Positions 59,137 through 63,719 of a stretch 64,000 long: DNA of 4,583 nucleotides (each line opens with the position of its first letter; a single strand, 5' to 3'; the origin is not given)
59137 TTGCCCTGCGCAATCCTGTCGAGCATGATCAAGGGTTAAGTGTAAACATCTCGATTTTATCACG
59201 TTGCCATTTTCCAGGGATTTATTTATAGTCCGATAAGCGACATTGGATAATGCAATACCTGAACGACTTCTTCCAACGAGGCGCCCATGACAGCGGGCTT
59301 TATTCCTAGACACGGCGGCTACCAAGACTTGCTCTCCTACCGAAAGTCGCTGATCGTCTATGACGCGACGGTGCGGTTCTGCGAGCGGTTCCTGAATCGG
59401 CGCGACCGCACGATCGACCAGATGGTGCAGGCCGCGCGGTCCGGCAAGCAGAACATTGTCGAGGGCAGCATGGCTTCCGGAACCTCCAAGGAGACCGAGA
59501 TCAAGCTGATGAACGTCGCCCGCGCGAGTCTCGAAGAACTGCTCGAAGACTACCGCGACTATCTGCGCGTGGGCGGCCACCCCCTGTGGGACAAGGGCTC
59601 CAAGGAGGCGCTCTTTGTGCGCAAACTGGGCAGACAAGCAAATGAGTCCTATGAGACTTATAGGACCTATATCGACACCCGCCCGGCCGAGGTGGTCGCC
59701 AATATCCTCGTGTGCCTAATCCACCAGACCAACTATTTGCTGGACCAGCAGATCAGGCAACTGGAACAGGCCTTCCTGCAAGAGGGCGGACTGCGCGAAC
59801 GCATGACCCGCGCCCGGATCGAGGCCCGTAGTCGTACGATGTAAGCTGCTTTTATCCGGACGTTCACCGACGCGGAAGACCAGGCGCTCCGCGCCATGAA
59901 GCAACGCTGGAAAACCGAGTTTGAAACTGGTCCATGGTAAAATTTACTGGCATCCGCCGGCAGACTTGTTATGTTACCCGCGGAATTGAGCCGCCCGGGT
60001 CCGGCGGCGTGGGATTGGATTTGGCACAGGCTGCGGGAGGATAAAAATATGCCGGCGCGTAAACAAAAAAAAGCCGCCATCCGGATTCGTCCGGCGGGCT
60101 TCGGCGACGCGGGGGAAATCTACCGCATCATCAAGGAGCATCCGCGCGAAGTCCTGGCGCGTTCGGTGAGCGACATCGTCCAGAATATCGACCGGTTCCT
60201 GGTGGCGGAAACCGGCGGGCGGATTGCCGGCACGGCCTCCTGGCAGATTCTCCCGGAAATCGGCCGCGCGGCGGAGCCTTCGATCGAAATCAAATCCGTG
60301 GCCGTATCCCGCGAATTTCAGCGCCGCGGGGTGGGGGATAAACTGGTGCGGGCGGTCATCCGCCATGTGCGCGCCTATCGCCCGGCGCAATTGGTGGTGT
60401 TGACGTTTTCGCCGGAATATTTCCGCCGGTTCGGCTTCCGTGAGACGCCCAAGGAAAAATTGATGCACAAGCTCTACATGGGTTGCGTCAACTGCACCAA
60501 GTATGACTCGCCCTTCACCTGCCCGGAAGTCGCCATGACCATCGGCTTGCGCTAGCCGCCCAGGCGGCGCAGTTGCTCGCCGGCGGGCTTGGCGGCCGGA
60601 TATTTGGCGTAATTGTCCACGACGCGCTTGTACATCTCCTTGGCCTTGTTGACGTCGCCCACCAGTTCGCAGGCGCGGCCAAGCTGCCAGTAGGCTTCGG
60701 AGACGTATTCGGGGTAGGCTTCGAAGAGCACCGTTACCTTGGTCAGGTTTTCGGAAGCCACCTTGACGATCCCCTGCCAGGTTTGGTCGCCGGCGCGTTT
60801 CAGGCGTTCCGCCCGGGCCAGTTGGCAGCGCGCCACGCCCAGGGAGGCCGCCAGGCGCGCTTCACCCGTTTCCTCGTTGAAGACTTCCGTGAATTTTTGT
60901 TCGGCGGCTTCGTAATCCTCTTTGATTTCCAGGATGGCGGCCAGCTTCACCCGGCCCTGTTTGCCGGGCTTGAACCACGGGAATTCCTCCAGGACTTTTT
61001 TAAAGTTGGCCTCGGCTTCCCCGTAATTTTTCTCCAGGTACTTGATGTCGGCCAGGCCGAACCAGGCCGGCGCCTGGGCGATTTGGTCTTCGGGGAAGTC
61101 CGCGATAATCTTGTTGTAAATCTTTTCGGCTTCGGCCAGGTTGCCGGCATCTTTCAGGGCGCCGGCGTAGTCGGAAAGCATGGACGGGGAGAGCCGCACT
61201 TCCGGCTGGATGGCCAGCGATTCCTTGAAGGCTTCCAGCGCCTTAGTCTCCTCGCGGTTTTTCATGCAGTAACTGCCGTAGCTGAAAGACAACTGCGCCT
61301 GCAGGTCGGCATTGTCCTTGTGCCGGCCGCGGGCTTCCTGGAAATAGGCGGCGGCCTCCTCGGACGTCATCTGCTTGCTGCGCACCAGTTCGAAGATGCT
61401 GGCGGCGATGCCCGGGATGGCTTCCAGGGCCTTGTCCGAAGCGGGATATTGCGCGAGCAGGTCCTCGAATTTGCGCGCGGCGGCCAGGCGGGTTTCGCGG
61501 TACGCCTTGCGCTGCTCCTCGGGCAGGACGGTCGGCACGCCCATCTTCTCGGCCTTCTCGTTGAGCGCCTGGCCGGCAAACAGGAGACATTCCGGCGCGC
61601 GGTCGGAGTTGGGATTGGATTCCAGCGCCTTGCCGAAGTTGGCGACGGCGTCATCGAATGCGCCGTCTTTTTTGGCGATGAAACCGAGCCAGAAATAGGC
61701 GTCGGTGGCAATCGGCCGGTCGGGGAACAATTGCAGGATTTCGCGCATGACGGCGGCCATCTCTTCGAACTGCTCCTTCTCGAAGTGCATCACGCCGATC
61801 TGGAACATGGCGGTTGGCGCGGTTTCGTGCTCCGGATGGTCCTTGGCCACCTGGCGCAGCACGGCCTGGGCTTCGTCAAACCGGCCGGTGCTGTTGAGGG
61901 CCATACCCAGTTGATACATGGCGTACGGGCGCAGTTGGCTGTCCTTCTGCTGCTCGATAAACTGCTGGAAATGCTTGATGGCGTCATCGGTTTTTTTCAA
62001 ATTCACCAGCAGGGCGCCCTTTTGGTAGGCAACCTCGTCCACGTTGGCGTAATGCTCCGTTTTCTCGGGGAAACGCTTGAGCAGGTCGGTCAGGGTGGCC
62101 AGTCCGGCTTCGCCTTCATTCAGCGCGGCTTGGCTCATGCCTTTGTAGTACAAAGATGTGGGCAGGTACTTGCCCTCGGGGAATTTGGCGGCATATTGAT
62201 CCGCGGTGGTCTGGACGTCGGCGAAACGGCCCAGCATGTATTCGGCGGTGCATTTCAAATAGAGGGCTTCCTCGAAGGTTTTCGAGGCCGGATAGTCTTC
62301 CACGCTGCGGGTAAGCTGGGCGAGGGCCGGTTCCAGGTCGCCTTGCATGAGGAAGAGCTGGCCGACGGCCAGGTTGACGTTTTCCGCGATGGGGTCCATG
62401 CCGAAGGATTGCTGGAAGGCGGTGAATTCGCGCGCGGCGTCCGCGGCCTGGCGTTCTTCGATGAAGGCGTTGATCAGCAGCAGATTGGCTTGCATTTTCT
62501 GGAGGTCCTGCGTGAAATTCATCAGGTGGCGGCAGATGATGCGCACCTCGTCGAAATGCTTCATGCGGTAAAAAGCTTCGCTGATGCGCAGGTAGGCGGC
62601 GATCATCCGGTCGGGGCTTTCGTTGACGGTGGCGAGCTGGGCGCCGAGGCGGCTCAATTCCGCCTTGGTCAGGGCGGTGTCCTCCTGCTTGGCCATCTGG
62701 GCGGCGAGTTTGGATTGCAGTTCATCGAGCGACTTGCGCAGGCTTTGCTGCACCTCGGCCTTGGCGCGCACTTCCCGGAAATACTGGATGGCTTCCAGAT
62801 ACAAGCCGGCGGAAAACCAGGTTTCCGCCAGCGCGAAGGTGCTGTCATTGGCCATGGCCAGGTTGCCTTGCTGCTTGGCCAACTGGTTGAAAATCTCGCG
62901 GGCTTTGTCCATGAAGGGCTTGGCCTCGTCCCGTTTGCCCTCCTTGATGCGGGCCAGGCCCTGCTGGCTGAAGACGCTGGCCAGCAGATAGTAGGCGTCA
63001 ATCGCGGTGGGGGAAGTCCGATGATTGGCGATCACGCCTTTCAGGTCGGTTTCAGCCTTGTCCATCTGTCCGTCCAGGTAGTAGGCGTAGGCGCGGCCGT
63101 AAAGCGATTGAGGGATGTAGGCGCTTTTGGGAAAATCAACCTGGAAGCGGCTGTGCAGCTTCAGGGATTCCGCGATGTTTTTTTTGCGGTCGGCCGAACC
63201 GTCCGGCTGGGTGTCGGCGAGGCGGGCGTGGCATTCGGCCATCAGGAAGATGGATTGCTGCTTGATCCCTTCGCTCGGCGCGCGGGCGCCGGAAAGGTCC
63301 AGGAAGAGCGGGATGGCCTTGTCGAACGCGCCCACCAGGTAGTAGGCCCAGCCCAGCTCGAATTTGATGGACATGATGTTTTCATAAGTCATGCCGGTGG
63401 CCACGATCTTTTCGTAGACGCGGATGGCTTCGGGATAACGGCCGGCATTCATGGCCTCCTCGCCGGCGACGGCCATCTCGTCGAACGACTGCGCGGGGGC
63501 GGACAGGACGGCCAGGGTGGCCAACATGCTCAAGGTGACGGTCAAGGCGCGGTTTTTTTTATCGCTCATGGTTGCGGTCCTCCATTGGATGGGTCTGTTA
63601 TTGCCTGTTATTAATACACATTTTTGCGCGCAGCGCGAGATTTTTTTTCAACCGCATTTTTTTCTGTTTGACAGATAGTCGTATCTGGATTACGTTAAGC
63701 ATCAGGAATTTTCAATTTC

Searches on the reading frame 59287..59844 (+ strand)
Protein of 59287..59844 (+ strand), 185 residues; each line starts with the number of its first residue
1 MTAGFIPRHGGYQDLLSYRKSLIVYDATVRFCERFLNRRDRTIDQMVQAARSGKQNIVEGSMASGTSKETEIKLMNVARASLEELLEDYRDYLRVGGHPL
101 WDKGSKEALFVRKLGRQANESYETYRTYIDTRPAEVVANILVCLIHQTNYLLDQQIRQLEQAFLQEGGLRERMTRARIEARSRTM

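Call 48: search_protein_families(library=pfam, proteins=[window:59287-59844:+], max_evalue=0.0001)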
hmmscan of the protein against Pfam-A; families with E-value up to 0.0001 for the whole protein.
window:59287-59844:+ (185 aa): 1 family
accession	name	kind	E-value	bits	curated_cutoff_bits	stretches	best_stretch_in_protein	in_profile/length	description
PF05635.17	23S_rRNA_IVP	-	2.7e-06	28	33.8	1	14-85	2-72/106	23S rRNA-intervening sequence protein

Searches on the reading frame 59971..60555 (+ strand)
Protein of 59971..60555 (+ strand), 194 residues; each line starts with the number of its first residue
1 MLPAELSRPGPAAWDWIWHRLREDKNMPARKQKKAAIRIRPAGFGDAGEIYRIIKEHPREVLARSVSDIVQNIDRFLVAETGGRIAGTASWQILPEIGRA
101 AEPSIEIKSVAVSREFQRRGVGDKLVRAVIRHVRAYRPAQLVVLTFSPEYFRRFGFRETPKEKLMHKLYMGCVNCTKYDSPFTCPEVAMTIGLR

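Call 48: search_protein_families(library=pfam, proteins=[window:59971-60555:+], max_evalue=0.0001)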
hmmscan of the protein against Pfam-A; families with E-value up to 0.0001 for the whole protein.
window:59971-60555:+ (194 aa): 5 families
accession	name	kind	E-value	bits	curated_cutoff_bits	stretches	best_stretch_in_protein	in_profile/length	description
PF00583.31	Acetyltransf_1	-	9e-12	45.7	20.7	1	72-144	31-98/116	Acetyltransferase (GNAT) family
PF13508.13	Acetyltransf_7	-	9.1e-11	42.4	27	1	74-158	3-84/84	Acetyltransferase (GNAT) domain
PF13673.13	Acetyltransf_10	-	3.4e-07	30.7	23.6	1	71-163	28-114/128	Acetyltransferase (GNAT) domain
PF13527.13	Acetyltransf_9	-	1.2e-06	29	25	1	64-157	32-125/127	Acetyltransferase (GNAT) domain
PF08445.16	FR47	-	2.3e-05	24.8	22.1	1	102-158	19-79/86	FR47-like protein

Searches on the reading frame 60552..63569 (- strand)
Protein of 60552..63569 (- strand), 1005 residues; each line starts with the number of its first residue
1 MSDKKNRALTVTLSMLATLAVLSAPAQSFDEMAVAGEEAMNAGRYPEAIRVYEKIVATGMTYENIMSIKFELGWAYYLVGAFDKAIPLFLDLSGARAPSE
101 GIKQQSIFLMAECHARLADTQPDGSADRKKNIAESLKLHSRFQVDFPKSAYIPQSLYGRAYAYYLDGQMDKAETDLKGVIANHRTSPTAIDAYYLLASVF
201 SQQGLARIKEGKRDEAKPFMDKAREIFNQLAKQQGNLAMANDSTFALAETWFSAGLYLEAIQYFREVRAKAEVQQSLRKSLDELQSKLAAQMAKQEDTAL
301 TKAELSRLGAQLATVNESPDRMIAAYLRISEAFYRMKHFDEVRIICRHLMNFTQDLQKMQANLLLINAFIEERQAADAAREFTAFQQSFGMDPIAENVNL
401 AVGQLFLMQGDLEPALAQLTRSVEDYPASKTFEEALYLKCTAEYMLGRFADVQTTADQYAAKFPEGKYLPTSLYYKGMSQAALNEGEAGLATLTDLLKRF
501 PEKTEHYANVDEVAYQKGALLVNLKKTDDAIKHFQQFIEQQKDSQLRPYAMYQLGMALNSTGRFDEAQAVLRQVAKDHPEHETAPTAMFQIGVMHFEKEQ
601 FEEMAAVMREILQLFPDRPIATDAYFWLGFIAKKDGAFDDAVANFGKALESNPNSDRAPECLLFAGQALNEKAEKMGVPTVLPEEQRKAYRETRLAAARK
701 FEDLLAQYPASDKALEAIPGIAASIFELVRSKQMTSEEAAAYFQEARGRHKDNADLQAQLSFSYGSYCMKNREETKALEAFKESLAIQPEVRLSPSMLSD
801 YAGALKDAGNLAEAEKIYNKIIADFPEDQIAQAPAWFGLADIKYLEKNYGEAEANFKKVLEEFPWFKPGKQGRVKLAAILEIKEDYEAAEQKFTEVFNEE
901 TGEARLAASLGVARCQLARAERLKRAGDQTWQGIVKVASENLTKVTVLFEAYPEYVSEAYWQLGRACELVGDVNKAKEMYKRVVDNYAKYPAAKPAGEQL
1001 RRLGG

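Call 48: search_protein_families(library=pfam, proteins=[window:60552-63569:-], max_evalue=0.0001)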
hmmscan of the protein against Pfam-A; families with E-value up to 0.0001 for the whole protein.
window:60552-63569:- (1005 aa): 19 families
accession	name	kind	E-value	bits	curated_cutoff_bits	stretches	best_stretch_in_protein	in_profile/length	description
PF07719.23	TPR_2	-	2.3e-38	127.6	27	0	623-654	2-33/34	Tetratricopeptide repeat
PF13424.12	TPR_12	-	9e-35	119.2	30.1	0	796-861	4-73/77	Tetratricopeptide repeat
PF13174.12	TPR_6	-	5.9e-33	111.7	26.3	1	549-580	1-32/33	Tetratricopeptide repeat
PF13432.12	TPR_16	-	8.2e-31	106.5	32.7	1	552-619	1-65/65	Tetratricopeptide repeat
PF00515.34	TPR_1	-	3.1e-28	96.8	27.8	0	623-654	2-33/34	Tetratricopeptide repeat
PF13428.12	TPR_14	-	4.4e-28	95.3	23.5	0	552-583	5-36/44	Tetratricopeptide repeat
PF13181.12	TPR_8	-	2.4e-25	86.9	25.7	0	550-574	3-27/34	Tetratricopeptide repeat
PF14559.12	TPR_19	-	5.3e-25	88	25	2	525-581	5-58/68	Tetratricopeptide repeat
PF13525.12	YfiO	-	7.5e-16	58.9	25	1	130-234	19-120/203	Outer membrane lipoprotein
PF24575.1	TPR_Slam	-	2.7e-12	47.5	35.2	0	475-545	16-81/104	Surface lipoprotein assembly modifier, N-terminal TPR repeats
PF09976.15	TPR_21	-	6.2e-09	36.3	25.5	0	472-576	40-141/193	Tetratricopeptide repeat-like domain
PF12895.13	ANAPC3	-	2.2e-08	34.7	27.2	0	43-117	3-69/82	Anaphase-promoting complex, cyclosome, subunit 3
PF13176.12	TPR_7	-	3e-08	33.6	27.9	0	550-580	1-33/36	Tetratricopeptide repeat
PF25063.1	ARM_TT21_C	-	5.9e-08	33.3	35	1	496-652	5-159/209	Tetratricopeptide repeat protein 21 C-terminal ARM domain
PF13431.12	TPR_17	-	1.3e-07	31.7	24.4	0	534-569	2-34/34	Tetratricopeptide repeat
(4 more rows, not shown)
